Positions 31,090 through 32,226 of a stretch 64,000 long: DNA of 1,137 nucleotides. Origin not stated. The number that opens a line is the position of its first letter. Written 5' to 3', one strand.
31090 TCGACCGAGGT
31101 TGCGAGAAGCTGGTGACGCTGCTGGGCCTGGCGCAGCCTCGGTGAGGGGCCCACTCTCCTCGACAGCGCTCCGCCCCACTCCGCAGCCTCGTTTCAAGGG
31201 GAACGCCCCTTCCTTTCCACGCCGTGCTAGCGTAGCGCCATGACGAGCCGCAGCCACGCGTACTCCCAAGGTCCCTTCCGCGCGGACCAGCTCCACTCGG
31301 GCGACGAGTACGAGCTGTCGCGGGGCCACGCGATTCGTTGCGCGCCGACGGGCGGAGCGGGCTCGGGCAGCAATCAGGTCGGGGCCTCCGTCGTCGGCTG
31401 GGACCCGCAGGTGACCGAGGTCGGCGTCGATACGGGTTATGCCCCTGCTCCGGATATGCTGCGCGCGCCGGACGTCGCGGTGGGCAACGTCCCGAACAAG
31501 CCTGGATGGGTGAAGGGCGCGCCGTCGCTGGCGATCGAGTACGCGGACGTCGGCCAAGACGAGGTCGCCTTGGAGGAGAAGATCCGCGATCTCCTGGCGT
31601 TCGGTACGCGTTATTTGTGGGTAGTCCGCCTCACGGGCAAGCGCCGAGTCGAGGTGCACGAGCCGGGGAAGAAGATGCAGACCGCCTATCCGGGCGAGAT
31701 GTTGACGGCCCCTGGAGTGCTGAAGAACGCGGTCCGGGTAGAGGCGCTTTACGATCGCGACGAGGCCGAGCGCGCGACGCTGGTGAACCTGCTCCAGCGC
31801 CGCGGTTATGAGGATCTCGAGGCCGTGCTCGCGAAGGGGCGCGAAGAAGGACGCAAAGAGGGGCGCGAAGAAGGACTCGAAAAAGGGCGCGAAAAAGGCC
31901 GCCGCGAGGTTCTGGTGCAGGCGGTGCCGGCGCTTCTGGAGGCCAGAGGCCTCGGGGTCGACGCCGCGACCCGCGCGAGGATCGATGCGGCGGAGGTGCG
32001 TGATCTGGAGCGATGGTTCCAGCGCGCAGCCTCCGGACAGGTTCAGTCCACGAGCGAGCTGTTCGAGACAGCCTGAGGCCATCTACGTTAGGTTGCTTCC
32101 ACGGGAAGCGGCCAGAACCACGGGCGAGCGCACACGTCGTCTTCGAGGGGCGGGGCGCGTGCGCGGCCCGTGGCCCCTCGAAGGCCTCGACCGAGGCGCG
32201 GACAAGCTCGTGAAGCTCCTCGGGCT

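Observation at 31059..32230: Minimal insertion-like structure: a Uma2 (DUF820)-DUF4351 nuclease gene flanked by a duplicated gene 3' end with a 42-nt identical core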

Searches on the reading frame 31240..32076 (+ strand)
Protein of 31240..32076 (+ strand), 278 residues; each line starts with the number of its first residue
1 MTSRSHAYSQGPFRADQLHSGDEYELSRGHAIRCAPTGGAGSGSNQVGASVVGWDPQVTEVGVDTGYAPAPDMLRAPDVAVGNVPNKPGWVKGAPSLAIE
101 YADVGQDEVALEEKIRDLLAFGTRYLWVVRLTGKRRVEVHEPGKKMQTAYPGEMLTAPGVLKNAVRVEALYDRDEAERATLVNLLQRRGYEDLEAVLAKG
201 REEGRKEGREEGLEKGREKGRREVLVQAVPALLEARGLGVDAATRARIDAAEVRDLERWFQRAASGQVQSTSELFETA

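Call 5: search_protein_families(library=pfam, proteins=[window:31240-32076:+], max_evalue=0.01)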
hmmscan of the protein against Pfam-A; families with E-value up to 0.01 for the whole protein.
window:31240-32076:+ (278 aa): 2 families
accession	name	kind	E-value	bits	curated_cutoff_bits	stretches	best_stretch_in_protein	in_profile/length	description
PF05685.18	Uma2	-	1.9e-06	27.9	27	1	19-160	10-163/172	Putative restriction endonuclease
PF09811.14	Yae1_N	-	0.0018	18.4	27.5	1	198-220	7-29/39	Essential protein Yae1, N terminal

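Call 16: find_homologous_proteins(query=window:31240-32076:+)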
Query window:31240-32076:+ (278 aa): 1252 proteins with E <= 0.001 among 8000 candidates; the best 120 are listed.
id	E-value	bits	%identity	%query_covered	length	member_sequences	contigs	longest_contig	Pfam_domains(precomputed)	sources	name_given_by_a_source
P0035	6.5e-178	608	100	100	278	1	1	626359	PF05685.19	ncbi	ncbi:MAG: hypothetical protein U0441_06600 [Polyangiaceae bacterium]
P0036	1.5e-129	449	77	100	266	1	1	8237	PF05685.19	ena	-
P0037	1.1e-111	391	70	97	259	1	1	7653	PF05685.19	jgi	-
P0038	6.7e-111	388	68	100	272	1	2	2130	-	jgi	jgi:Uma2 family endonuclease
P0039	1.2e-110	387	69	99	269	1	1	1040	PF05685.19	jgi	jgi:hypothetical protein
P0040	4.3e-110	385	65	100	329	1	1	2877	-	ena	-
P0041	6.5e-110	385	67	99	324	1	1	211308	PF05685.19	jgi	jgi:hypothetical protein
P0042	1.7e-109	384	70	97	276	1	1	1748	PF05685.19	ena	-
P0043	4.0e-109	382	68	97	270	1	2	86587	PF05685.19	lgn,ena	-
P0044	4.5e-109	382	65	100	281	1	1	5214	PF05685.19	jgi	-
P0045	8.4e-109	381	66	99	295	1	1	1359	-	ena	-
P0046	3.5e-108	379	65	99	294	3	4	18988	-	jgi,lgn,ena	-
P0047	5.6e-108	379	66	99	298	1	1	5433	PF05685.19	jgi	jgi:Uma2 family endonuclease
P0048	1.6e-107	377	63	95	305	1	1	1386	PF09811.15,PF05685.19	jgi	-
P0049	6.7e-107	375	63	99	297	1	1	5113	PF05685.19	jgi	jgi:Uma2 family endonuclease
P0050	8.4e-107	375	64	99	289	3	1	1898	PF05685.19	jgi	jgi:hypothetical protein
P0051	1.6e-106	374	67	99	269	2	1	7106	PF05685.19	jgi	jgi:Uma2 family endonuclease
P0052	2.2e-106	373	66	100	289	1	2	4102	PF05685.19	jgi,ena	-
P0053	4.1e-106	372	67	99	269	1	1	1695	PF05685.19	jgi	-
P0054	7.2e-106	372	68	99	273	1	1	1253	PF05685.19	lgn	-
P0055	1.1e-105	371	60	100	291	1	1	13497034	PF05685.19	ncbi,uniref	ncbi:Uma2 family endonuclease [Sorangium sp. So ce726]|uniref:Uma2 family endonuclease n=1 Tax=Soran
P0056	1.3e-105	371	65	99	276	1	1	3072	PF05685.19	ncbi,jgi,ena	jgi:Uma2 family endonuclease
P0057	1.4e-105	371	68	95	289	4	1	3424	PF05685.19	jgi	-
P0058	1.5e-105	371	66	95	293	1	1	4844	PF05685.19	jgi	jgi:Uma2 family endonuclease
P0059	3.0e-105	370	65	99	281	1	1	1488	PF05685.19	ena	-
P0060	9.4e-105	368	67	99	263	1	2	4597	PF05685.19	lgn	-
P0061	1.3e-104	368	66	100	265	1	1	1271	PF05685.19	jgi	-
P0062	1.7e-104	367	67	99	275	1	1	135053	PF05685.19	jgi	jgi:Uma2 family endonuclease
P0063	1.9e-104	367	72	71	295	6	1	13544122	PF05685.19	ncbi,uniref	ncbi:Uma2 family endonuclease [Sorangium sp. So ce327]|uniref:Uma2 family endonuclease n=1 Tax=Soran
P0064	2.6e-104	367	65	95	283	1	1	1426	PF05685.19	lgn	-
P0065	3.4e-104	366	68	95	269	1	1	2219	PF05685.19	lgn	-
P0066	4.0e-104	366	65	99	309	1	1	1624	PF05685.19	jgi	jgi:Uma2 family endonuclease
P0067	6.2e-104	365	59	100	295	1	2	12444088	PF05685.19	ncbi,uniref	ncbi:Uma2 family endonuclease [Sorangium sp. So ce281]|uniref:Uma2 family endonuclease n=1 Tax=uncla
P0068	6.8e-104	365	65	99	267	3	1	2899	PF05685.19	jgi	jgi:Uma2 family endonuclease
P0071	1.4e-103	364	68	96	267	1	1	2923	PF05685.19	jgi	jgi:Uma2 family endonuclease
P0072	2.3e-103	363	65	99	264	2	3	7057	PF05685.19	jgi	jgi:Uma2 family endonuclease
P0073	8.2e-103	362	59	100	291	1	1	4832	PF05685.19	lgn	-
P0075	1.4e-102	361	60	100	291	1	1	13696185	PF05685.19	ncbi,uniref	ncbi:Uma2 family endonuclease [Sorangium sp. So ce448]|uniref:Uma2 family endonuclease n=1 Tax=Soran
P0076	1.7e-102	361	68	90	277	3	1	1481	PF05685.19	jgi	jgi:Uma2 family endonuclease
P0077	1.8e-102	361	65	99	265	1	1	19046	PF05685.19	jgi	jgi:Uma2 family endonuclease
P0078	2.8e-102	360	62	99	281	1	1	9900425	PF05685.19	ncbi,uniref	ncbi:Uma2 family endonuclease [Sorangium sp. So ce1036]|uniref:Uma2 family endonuclease n=1 Tax=Sora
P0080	5.5e-102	359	66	99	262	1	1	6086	PF05685.19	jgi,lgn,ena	-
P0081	6.2e-102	359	62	99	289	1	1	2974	PF05685.19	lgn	-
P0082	1.1e-101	358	60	99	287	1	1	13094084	PF05685.19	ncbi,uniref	ncbi:Uma2 family endonuclease [Sorangium sp. So ce375]|uniref:Uma2 family endonuclease n=1 Tax=Soran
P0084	1.6e-101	357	65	92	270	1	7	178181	PF05685.19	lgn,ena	-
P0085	1.6e-101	357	63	99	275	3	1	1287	PF05685.19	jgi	jgi:Uma2 family endonuclease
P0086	2.0e-101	357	64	99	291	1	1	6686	PF05685.19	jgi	jgi:Putative restriction endonuclease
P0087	2.0e-101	357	65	98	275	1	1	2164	PF05685.19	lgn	-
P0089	4.7e-101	356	65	95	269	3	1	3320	PF05685.19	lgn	-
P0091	7.0e-101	355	55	99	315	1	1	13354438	PF09811.15,PF05685.19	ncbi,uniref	ncbi:Uma2 family endonuclease [Sorangium sp. So ce1000]|uniref:Uma2 family endonuclease n=1 Tax=Sora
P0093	2.1e-100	354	65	99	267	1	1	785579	PF05685.19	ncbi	ncbi:MAG: Uma2 family endonuclease [Minicystis sp.]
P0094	2.8e-100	353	66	94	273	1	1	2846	PF05685.19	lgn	-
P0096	3.8e-100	353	64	99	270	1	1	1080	PF05685.19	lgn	-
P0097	4.8e-100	353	62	100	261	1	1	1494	PF05685.19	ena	-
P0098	6.1e-100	352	61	100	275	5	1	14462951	PF05685.19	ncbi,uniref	ncbi:Uma2 family endonuclease [Sorangium sp. So ce1182]|uniref:Uma2 family endonuclease n=1 Tax=Sora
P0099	8.0e-100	352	64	95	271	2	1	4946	PF05685.19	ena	-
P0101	9.6e-100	352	66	99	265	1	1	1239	PF05685.19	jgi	jgi:Uma2 family endonuclease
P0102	1.1e-99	351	64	100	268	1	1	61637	PF05685.19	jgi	jgi:Uma2 family endonuclease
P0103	1.8e-99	351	65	99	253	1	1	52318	PF05685.19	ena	-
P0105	5.2e-99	349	59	100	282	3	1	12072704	PF05685.19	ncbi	ncbi:Uma2 family endonuclease [Sorangium sp. So ce1097]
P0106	6.7e-99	349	64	99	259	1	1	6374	PF05685.19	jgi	jgi:hypothetical protein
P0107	8.3e-99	348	64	99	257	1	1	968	PF05685.19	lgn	-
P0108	1.5e-98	348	62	98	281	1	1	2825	PF05685.19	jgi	jgi:Uma2 family endonuclease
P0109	1.8e-98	347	64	99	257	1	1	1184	PF05685.19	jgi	jgi:Uma2 family endonuclease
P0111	3.5e-98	346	64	99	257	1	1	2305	PF05685.19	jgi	jgi:Uma2 family endonuclease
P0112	3.9e-98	346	67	90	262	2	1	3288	PF05685.19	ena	-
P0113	5.1e-98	346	63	99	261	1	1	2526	PF05685.19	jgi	jgi:Uma2 family endonuclease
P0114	5.7e-98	346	63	99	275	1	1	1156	PF05685.19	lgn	-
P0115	6.1e-98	346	64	95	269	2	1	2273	PF05685.19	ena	-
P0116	9.6e-98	345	76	67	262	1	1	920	PF05685.19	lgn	-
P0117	1.5e-97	344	65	96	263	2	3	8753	PF05685.19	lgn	-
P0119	2.3e-97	344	63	99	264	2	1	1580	PF05685.19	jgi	jgi:hypothetical protein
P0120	3.2e-97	343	73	73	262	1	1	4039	PF05685.19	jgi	-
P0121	4.7e-97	343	65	92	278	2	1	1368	PF05685.19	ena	-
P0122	1.0e-96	342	59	99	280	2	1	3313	PF05685.19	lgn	-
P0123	1.8e-96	341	61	97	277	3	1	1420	PF05685.19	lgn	-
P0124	1.2e-95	338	68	81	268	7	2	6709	PF05685.19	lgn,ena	-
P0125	1.2e-95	338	63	97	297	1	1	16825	PF05685.19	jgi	jgi:hypothetical protein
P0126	1.7e-95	338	63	95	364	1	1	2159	PF05685.19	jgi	jgi:hypothetical protein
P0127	1.9e-95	337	65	96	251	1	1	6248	PF05685.19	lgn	-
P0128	2.4e-95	337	63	95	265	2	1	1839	PF05685.19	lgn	-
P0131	7.9e-95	335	72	76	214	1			PF05685.19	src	-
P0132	8.2e-95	335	62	94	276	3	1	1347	PF05685.19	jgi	-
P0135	1.7e-94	334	61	99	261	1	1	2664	PF05685.19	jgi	jgi:Uma2 family endonuclease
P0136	1.7e-94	334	64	95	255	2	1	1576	PF05685.19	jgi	jgi:Putative restriction endonuclease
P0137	2.1e-94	334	63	98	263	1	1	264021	PF05685.19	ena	-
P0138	3.8e-94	333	64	96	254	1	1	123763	PF05685.19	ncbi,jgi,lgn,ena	jgi:Uma2 family endonuclease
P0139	6.5e-94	332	61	99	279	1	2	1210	PF05685.19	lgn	-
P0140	8.5e-94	332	76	71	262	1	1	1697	PF05685.19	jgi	jgi:Uma2 family endonuclease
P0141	8.9e-94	332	62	95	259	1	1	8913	PF05685.19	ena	-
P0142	1.8e-93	331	56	100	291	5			PF05685.19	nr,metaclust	nr:Uma2 family endonuclease [Sorangium cellulosum]|metaclust:status=active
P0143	2.6e-93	330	63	99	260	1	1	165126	PF05685.19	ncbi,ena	-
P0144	3.0e-93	330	60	95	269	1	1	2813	PF05685.19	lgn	-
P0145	3.1e-93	330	61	99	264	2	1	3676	PF05685.19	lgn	-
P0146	3.4e-93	330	61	99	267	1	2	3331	PF05685.19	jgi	jgi:Uma2 family endonuclease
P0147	5.0e-93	330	63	94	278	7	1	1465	PF05685.19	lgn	-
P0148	8.1e-93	329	61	95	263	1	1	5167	PF05685.19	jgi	jgi:Uma2 family endonuclease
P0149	1.4e-92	328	63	92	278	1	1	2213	PF05685.19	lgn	-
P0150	1.7e-92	328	61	100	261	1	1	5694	PF05685.19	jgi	jgi:hypothetical protein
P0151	1.8e-92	328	73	76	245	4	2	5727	PF05685.19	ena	-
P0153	2.9e-92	327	63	90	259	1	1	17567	PF05685.19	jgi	jgi:Uma2 family endonuclease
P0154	3.1e-92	327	64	96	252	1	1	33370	PF05685.19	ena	-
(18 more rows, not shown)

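Call 17: find_encoding_contigs(protein=P0036, flank=5000, max_places=2)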
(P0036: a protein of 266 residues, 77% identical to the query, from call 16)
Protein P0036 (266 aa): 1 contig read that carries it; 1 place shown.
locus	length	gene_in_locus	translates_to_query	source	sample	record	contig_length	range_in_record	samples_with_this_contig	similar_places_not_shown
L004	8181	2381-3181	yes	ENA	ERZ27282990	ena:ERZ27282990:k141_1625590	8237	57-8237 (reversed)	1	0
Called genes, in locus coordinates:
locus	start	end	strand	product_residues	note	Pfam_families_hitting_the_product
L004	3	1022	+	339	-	?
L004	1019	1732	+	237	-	-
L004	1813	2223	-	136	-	PF09414:RNA_ligase (weak)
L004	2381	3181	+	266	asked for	PF05685:Uma2 (weak)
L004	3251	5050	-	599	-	PF00890:FAD_binding_2 (weak), PF01593:Amino_oxidase, PF13450:NAD_binding_8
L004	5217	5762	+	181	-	-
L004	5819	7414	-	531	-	PF02839:CBM_5_12, PF00704:Glyco_hydro_18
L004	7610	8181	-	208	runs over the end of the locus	?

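Call 18: find_encoding_contigs(protein=P0041, flank=5000, max_places=2)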
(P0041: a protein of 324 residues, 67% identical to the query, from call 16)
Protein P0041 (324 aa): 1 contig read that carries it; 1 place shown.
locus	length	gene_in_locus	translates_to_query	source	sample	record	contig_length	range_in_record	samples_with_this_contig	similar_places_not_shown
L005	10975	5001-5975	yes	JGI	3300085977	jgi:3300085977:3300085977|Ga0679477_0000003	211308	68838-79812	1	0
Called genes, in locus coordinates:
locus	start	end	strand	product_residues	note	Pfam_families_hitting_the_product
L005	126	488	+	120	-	-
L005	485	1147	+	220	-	-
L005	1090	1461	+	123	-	-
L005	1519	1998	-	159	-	PF00436:SSB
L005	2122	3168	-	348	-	PF00154:RecA_N, PF06745:ATPase (weak), PF08423:Rad51 (weak), PF13191:AAA_16 (weak), PF27531:MT3502_N (weak), PF21096:RecA_C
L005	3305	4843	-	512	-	PF05362:Lon_C, PF13541:ChlI, PF01078:Mg_chelatase, PF07728:AAA_5 (weak), PF00493:MCM (weak), PF13335:Mg_chelatase_C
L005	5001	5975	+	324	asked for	PF05685:Uma2 (weak)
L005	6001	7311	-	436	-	PF08450:SGL (faint)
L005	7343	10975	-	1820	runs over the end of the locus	PF13205:Big_5 (weak), PF11974:bMG3, PF01835:MG2, PF07703:A2M_BRD, PF00207:A2M, PF07678:TED_complement (weak), PF17973:bMG10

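Call 19: find_encoding_contigs(protein=P0043, flank=5000, max_places=2)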
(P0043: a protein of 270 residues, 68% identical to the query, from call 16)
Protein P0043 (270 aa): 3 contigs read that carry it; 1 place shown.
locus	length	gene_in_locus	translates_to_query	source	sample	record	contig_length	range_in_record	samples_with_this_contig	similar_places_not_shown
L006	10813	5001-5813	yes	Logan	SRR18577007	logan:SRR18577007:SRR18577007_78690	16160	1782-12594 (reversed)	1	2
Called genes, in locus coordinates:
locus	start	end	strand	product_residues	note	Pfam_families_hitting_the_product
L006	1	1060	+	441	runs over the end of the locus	PF00034:Cytochrom_C (faint)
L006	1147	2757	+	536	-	PF01266:DAO, PF04820:Trp_halogenase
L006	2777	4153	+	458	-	PF01212:Beta_elim_lyase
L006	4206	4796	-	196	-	-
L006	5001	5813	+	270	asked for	PF05685:Uma2 (weak)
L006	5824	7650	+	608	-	-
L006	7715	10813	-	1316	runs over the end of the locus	PF00580:UvrD-helicase, PF13245:AAA_19, PF00580:UvrD-helicase, PF13361:UvrD_C, PF13538:UvrD_C_2 (faint), PF12705:PDDEXK_1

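Call 22: find_related_loci(query=window:31240-32076:+, collection=metagenome_contigs, flank=3000)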
Query window:31240-32076:+ (278 aa) in metagenome_contigs; peptide patterns used: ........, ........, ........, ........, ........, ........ (x = any residue, [..] = any of these).
203 stretches matched a pattern; 37 encode a relative of the query (tblastn E <= 1e-3); 37 distinct loci.
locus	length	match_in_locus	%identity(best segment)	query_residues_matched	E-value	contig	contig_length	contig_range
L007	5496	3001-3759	70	7-276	1e-119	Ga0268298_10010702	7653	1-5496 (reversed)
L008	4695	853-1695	65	1-278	1e-115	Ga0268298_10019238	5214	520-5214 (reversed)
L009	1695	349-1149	67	1-276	6e-120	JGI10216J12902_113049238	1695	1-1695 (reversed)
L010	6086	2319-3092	66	2-276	2e-107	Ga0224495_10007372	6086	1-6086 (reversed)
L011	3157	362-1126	63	1-276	2e-109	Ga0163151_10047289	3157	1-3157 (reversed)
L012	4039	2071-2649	77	11-203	3e-96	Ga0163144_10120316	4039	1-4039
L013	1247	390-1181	65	1-263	4e-102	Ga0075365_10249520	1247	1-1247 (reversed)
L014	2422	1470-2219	52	1-265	1e-85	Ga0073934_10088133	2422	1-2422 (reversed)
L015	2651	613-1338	56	1-243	3e-83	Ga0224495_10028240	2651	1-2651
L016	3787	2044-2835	51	1-277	1e-80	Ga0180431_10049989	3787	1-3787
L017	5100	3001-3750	51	1-275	3e-80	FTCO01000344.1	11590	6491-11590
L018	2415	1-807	52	1-278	7e-80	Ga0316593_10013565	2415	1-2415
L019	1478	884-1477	61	11-208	2e-82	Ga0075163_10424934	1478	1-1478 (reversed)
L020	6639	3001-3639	58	9-225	3e-75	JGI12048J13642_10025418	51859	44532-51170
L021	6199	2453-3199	54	1-247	5e-75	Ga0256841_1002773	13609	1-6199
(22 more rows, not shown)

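Call 37: find_encoding_contigs(protein=P0035, flank=10000, max_places=3)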
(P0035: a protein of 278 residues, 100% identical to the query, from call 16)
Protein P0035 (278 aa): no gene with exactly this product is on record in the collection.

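Call 49: search_solved_structures(query=window:31240-32076:+, max_evalue=1, show_alignments=1)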
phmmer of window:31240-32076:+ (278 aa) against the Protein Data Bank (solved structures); distinct sequences matched with E-value up to 1: 1.
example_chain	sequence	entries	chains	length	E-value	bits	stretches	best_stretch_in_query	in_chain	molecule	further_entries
4oyd_B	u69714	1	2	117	0.17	14.5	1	139-214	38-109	Computationally designed Inhibitor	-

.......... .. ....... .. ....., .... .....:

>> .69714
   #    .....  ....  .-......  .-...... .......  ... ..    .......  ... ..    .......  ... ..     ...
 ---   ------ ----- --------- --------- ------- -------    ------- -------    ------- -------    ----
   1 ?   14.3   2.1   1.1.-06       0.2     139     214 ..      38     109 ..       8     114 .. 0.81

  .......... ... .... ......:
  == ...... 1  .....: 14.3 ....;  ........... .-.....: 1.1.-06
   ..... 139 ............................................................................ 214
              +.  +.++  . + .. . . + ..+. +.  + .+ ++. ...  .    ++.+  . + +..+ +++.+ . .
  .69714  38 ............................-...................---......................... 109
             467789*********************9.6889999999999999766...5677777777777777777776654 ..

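Call 50: search_protein_families(library=ncbifam, proteins=[window:31240-32076:+], max_evalue=0.01)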
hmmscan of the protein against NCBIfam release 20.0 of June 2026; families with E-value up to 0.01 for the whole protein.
window:31240-32076:+ (278 aa): 4 families
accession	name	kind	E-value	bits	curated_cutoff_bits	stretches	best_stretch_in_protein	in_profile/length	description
NF004270.2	PRK05687.2-1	equivalog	0.00016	21.3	180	1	193-225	59-91/223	flagellar assembly protein FliH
NF009925.1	PRK13386.1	equivalog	0.00075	18.8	192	1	190-223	32-65/228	flagellar assembly protein FliH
NF004267.1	PRK05687.1-3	equivalog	0.00094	18.4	293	1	189-226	64-101/266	flagellar assembly protein FliH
NF004266.1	PRK05687.1-1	equivalog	0.0062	16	260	1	179-228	44-93/230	flagellar assembly protein FliH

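Call 53: search_protein_families(library=pfam, alignment_id=A3, max_evalue=0.01)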
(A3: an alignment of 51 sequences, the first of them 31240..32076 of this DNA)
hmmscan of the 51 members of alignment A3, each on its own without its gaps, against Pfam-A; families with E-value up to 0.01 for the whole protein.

A. member 1, window:31240-32076:+ (278 aa): 2 families
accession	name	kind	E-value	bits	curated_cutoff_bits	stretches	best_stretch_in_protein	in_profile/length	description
PF05685.18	Uma2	-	1.9e-06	27.9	27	1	19-160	10-163/172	Putative restriction endonuclease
PF09811.14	Yae1_N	-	0.0018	18.4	27.5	1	198-220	7-29/39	Essential protein Yae1, N terminal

B. families by the number of members that match (of 51 scanned): 2 families
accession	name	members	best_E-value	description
PF05685.18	Uma2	49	2.7e-10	Putative restriction endonuclease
PF09811.14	Yae1_N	12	1.5e-07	Essential protein Yae1, N terminal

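Call 59: predict_structure(alignment_id=A3)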
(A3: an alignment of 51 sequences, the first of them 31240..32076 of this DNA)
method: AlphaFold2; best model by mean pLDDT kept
length: 278 residues; sequences in the alignment: 51
mean_pLDDT: 75.6   pTM: 0.50
mean pLDDT of the five models: 75.6, 74.5, 72.4, 70.7, 68.3
residues with pLDDT >= 90: 87; 70-90: 105; 50-70: 48; < 50: 38
segments of 3 or more residues with pLDDT < 50: 1-8, 58-74, 83-89
pLDDT, mean of each block of 10 residues (from residue 1): 42 70 71 65 55 49 32 49 46 72 82 86 90 92 96 92 87 76 72 72 77 91 96 94 95 95 90 81
secondary structure, 60 per line:
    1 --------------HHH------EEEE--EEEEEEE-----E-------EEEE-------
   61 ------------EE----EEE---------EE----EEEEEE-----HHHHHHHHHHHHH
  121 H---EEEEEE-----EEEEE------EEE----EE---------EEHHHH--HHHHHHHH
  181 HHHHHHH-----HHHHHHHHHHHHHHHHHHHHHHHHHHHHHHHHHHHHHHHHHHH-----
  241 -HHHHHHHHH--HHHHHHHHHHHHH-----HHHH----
elements in order: E24-27 E30-36 E50-53 E79-81 E97-102 H108-121 E125-130 E136-140 E147-149 H167-170 H173-187 H193-235 H242-250 H253-265 H271-274
